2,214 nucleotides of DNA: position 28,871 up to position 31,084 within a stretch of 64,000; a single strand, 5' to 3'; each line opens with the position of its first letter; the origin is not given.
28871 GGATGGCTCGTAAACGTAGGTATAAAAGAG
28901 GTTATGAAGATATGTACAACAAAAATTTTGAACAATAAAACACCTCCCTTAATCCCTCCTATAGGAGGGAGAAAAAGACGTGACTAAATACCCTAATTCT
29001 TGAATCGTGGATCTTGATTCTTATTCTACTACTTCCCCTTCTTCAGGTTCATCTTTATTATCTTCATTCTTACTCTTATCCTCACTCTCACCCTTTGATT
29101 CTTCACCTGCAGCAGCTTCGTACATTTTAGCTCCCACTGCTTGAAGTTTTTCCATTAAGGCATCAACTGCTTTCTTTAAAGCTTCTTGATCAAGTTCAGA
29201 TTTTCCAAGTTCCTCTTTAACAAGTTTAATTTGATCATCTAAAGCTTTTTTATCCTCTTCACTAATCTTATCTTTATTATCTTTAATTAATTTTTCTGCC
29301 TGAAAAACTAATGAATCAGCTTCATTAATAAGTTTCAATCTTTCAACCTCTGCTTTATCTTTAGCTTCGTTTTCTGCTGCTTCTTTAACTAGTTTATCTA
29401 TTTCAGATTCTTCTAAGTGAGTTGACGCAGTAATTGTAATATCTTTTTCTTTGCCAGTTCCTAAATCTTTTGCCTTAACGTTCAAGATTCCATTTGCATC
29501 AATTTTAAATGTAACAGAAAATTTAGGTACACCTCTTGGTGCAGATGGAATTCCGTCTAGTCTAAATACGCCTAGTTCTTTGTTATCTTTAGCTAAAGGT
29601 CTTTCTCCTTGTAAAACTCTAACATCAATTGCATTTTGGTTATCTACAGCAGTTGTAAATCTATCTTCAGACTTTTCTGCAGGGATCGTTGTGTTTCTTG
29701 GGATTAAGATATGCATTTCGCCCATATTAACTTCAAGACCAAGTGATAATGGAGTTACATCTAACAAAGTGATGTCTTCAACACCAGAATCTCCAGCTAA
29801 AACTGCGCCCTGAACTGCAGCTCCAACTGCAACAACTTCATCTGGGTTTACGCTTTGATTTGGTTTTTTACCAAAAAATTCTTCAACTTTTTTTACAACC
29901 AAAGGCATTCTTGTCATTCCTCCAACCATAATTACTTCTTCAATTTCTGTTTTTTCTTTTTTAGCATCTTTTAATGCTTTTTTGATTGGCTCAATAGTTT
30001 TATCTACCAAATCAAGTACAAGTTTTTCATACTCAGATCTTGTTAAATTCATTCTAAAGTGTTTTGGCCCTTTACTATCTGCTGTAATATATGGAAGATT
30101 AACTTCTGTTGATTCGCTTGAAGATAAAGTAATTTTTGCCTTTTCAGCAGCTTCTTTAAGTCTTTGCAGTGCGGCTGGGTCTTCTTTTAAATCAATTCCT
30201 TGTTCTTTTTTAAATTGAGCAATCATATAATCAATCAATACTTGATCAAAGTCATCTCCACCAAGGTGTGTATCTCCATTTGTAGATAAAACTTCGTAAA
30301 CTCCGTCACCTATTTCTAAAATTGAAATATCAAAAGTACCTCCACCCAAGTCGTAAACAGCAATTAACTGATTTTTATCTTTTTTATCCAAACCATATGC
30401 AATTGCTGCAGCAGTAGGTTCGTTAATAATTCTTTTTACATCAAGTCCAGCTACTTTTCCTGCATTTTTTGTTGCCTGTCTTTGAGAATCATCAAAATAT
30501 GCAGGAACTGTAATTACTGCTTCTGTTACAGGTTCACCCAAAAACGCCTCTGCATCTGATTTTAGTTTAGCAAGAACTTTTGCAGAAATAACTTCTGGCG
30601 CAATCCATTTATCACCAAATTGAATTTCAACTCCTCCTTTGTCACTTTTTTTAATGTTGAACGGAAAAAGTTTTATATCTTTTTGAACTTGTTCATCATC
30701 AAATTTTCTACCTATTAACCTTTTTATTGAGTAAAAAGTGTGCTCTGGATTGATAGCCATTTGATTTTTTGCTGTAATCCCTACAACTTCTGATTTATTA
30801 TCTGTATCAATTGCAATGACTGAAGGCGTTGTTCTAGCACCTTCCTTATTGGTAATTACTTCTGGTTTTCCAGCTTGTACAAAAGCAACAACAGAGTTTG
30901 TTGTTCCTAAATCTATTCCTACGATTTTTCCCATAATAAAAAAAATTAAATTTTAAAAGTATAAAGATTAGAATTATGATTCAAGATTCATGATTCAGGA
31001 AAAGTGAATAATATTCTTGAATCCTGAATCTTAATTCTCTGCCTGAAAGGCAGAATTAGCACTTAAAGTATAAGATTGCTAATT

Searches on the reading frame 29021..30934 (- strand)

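Call 60: search_protein_families(library=ncbifam, proteins=[window:29021-30934:-], max_evalue=1e-20)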
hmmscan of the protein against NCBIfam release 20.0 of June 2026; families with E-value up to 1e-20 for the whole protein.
window:29021-30934:- (637 aa): 8 families
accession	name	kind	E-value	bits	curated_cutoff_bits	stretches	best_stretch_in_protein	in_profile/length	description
NF001413.0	PRK00290.1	equivalog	6.6e-266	883.6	648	1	1-626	1-618/625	molecular chaperone DnaK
TIGR02350.1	prok_dnaK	equivalog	6.6e-258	856.9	822.55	1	3-605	1-595/596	molecular chaperone DnaK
NF009947.0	PRK13411.1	equivalog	5.5e-232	771.5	1002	1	1-624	1-619/662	molecular chaperone DnaK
NF009946.0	PRK13410.1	equivalog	5.4e-221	735.3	1019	1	1-612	1-609/669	molecular chaperone DnaK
NF003520.0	PRK05183.1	subfamily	3.6e-177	590.5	620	1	4-617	21-617/621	Fe-S protein assembly chaperone HscA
TIGR01991.1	HscA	equivalog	3.7e-174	580.6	708.55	1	4-604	1-584/600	Fe-S protein assembly chaperone HscA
NF002399.0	PRK01433.1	equivalog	2.4e-116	389.7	743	1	4-599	21-572/595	Fe-S protein assembly chaperone HscA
NF008673.0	PRK11678.1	equivalog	6.5e-21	74.7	331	0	116-214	129-234/450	molecular chaperone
